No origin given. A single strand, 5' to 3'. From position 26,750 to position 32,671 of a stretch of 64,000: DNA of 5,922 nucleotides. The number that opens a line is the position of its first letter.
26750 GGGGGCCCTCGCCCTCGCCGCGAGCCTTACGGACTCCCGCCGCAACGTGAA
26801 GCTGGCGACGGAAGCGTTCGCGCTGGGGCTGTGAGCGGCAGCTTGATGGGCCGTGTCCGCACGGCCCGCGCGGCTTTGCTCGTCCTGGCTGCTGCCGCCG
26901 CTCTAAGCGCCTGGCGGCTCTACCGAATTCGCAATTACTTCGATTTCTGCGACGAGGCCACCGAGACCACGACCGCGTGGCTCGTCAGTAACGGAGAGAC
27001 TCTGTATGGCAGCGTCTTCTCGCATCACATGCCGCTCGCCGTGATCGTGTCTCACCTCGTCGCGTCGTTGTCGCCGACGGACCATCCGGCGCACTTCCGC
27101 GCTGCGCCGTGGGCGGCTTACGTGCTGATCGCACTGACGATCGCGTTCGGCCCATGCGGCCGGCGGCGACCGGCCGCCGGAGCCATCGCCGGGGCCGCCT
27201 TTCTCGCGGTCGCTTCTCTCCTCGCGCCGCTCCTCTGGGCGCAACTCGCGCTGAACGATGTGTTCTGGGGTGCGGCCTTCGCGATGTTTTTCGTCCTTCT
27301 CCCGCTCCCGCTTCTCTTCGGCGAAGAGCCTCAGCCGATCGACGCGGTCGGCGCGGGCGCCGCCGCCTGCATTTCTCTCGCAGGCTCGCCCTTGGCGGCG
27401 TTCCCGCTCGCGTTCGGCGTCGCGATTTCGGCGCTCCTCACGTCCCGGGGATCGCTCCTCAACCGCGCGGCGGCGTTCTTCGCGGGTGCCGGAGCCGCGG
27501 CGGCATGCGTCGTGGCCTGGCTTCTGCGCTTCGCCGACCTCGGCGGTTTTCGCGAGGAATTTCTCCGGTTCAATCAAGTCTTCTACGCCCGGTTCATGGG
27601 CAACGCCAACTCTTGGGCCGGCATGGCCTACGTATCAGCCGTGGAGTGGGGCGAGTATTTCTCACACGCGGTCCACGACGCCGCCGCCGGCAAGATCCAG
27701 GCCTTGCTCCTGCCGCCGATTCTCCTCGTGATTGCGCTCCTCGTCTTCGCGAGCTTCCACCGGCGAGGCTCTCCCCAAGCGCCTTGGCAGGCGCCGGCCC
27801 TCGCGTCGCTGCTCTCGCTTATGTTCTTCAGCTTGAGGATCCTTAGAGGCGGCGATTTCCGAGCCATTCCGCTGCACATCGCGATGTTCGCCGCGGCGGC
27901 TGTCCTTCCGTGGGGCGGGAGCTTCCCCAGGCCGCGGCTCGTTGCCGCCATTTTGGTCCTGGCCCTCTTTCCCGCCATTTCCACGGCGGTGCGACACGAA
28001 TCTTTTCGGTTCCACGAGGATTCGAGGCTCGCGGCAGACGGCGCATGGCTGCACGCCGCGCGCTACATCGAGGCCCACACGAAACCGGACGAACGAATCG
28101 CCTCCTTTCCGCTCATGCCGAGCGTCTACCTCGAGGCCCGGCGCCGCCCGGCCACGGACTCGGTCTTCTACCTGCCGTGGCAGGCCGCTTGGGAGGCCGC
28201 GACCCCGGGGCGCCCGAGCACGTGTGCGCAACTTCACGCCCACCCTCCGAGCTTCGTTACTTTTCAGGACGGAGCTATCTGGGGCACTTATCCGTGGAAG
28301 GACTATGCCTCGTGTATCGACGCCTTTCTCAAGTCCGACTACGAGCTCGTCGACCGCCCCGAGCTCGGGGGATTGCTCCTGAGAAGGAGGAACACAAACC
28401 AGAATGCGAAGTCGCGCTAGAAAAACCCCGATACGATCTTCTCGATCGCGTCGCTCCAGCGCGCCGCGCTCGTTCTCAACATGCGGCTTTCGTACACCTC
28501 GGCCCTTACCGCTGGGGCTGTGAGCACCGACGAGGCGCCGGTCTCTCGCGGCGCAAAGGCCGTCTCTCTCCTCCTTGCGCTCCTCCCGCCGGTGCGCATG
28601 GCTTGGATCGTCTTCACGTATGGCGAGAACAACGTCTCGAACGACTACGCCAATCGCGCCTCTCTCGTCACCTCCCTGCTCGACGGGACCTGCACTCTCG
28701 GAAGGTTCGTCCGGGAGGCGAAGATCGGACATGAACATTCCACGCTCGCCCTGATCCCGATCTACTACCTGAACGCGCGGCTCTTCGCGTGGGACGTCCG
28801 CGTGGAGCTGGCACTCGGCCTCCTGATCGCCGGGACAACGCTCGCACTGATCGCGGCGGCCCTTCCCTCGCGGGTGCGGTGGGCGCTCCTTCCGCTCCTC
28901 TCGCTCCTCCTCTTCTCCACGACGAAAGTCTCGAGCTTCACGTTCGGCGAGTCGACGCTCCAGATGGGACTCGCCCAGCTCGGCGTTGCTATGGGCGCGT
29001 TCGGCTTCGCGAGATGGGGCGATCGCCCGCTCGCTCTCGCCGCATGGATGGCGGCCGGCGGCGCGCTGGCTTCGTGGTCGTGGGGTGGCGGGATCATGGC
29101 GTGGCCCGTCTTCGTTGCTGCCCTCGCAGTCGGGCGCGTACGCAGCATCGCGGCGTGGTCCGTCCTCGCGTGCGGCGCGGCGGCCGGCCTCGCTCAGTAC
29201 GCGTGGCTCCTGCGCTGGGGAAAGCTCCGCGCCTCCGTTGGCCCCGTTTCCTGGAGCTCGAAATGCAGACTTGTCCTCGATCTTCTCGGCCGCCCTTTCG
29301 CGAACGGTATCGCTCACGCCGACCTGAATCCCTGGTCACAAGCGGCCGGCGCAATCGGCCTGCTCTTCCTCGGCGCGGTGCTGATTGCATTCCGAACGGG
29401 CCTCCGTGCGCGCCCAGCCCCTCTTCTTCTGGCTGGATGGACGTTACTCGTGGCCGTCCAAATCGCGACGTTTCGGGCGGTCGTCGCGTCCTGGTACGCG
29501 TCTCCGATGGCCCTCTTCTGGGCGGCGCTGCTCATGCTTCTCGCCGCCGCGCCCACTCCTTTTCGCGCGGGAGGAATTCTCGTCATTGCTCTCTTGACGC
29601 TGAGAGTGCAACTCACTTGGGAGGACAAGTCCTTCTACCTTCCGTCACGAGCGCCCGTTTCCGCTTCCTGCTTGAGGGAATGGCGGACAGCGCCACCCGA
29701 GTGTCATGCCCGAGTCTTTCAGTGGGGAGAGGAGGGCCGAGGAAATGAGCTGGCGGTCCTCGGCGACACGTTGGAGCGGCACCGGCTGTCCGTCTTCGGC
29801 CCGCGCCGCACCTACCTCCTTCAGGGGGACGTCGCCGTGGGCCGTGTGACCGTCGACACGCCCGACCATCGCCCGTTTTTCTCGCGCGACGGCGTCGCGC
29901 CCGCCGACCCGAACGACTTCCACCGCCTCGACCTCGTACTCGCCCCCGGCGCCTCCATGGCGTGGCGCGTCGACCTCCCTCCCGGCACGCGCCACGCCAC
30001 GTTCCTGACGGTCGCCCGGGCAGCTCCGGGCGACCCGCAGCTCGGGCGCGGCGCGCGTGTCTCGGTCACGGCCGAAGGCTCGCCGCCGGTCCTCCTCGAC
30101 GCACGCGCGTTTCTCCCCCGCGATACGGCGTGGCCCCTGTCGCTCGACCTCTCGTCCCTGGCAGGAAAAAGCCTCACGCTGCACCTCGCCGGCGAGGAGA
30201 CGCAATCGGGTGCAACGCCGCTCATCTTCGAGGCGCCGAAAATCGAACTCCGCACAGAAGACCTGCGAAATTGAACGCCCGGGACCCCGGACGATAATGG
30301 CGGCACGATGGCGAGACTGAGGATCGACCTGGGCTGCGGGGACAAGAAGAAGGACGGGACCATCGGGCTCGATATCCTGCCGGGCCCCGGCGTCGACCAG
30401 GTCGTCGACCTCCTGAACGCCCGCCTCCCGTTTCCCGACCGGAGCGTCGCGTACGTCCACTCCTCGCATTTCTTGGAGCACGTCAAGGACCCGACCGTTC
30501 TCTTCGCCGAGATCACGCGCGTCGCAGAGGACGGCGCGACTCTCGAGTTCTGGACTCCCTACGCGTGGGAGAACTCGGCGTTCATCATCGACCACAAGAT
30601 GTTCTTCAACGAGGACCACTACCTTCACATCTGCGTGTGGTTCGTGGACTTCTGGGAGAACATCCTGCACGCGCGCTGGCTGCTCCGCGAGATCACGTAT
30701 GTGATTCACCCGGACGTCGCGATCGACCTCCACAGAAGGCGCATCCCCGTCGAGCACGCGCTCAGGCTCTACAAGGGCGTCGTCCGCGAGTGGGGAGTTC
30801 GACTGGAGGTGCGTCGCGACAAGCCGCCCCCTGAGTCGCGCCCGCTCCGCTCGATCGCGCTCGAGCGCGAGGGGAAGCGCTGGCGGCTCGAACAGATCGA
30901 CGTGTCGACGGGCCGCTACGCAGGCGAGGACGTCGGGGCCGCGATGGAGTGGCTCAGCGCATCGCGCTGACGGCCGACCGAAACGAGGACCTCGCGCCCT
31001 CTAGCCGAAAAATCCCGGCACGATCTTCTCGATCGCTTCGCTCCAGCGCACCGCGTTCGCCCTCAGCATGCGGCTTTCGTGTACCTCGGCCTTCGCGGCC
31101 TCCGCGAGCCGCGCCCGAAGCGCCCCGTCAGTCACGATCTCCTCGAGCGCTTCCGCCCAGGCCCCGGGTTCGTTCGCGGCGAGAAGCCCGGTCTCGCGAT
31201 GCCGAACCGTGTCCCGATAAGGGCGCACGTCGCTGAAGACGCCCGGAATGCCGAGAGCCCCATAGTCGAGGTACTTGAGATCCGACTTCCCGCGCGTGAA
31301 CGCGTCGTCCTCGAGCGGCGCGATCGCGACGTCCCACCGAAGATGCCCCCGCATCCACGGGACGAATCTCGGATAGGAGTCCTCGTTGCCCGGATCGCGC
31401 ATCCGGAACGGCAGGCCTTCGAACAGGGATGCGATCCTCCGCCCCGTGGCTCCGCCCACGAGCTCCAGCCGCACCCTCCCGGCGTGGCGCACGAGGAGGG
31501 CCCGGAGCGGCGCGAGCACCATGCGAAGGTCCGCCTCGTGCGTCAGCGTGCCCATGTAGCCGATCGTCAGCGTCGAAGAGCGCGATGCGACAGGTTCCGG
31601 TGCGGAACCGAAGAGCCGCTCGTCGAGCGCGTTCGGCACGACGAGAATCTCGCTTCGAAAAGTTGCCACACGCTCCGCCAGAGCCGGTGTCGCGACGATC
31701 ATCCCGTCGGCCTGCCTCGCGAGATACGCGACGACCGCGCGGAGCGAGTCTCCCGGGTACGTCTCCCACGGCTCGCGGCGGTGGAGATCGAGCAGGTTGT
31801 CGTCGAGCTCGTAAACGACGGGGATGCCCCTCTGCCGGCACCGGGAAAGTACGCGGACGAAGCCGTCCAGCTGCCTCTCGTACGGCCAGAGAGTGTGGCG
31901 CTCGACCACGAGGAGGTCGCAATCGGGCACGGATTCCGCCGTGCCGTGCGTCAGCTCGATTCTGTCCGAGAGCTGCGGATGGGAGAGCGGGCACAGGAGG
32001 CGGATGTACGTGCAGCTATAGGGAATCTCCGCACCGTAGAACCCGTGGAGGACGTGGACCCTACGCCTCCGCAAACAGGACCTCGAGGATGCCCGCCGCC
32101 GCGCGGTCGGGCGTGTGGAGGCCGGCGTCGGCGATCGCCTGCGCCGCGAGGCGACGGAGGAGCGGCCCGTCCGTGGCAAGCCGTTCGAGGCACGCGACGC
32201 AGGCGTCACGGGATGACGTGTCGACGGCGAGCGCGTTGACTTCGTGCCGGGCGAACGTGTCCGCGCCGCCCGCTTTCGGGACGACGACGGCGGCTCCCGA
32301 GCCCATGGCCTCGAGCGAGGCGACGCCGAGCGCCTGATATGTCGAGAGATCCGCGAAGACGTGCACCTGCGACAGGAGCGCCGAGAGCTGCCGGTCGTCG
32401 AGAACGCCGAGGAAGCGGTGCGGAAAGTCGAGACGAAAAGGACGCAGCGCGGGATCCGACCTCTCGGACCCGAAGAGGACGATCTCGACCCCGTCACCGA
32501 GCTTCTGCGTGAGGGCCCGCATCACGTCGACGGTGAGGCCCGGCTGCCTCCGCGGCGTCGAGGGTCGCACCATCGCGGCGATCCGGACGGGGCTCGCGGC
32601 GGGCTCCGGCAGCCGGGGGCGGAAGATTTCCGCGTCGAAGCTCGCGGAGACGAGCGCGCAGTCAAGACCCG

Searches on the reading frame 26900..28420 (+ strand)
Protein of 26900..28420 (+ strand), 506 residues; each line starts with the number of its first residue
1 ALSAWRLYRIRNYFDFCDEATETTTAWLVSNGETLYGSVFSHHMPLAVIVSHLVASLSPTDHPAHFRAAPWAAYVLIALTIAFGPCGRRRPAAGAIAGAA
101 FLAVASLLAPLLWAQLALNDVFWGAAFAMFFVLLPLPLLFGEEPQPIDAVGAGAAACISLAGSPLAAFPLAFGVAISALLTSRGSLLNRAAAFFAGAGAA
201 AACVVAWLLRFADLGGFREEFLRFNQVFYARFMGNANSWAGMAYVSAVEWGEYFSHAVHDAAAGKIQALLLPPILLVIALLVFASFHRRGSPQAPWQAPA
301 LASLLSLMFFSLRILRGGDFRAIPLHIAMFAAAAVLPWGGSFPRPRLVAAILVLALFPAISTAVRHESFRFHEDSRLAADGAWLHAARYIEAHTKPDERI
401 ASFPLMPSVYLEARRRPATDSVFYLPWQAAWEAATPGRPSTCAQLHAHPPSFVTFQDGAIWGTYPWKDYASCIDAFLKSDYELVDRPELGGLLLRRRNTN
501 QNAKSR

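Call 88: search_solved_structures(query=window:26900-28420:+, max_evalue=1)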
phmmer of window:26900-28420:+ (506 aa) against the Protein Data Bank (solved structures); distinct sequences matched with E-value up to 1: 0.

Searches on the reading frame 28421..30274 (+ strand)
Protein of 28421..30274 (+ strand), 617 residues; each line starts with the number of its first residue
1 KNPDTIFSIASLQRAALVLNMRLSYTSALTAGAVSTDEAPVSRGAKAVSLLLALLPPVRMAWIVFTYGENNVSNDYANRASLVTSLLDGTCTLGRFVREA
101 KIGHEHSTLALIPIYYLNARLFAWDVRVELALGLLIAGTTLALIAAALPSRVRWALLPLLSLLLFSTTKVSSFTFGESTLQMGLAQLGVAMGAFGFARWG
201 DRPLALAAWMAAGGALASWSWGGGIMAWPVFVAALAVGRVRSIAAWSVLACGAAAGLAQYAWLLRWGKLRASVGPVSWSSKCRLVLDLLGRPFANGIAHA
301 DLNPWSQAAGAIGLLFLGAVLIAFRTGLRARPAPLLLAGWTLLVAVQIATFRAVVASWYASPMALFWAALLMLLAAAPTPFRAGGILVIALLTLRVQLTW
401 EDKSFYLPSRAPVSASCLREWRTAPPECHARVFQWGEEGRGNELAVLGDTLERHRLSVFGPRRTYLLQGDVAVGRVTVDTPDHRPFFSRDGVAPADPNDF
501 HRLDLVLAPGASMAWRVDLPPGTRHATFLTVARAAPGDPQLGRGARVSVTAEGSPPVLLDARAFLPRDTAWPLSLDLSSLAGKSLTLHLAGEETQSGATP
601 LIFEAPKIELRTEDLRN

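Call 9: search_protein_families(library=pfam, proteins=[window:28421-30274:+], max_evalue=1)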
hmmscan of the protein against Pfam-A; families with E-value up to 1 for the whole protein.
window:28421-30274:+ (617 aa): 0 families

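Call 50: search_protein_families(library=ncbifam, proteins=[window:28421-30274:+], max_evalue=0.01)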
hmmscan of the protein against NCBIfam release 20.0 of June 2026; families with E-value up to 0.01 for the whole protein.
window:28421-30274:+ (617 aa): 0 families

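Call 87: search_solved_structures(query=window:28421-30274:+, max_evalue=1)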
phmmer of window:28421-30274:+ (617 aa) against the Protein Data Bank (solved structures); distinct sequences matched with E-value up to 1: 0.

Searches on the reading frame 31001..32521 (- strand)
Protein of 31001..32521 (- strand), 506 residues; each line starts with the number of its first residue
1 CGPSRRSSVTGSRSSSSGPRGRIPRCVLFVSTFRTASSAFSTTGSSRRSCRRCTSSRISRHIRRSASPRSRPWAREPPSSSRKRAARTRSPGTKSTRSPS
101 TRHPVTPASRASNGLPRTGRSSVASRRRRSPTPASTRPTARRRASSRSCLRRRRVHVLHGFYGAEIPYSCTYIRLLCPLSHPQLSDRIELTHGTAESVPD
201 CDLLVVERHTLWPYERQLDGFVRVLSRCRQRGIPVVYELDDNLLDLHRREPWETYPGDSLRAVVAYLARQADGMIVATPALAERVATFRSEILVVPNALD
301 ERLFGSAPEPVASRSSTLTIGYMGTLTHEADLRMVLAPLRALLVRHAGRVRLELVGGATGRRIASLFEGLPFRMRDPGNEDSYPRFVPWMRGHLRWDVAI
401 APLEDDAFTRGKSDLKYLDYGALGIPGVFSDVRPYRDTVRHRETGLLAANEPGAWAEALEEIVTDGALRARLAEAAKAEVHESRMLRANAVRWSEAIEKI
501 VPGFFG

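Call 9: search_protein_families(library=pfam, proteins=[window:31001-32521:-], max_evalue=1)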
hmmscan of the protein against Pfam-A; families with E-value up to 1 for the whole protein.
window:31001-32521:- (506 aa): 2 families
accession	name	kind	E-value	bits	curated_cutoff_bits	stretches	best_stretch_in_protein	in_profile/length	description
PF13692.12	Glyco_trans_1_4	-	1.7e-08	35.2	27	1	319-465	3-142/142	Glycosyl transferases group 1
PF00534.26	Glycos_transf_1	-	2e-07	31.1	26.4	1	419-477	111-170/172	Glycosyl transferases group 1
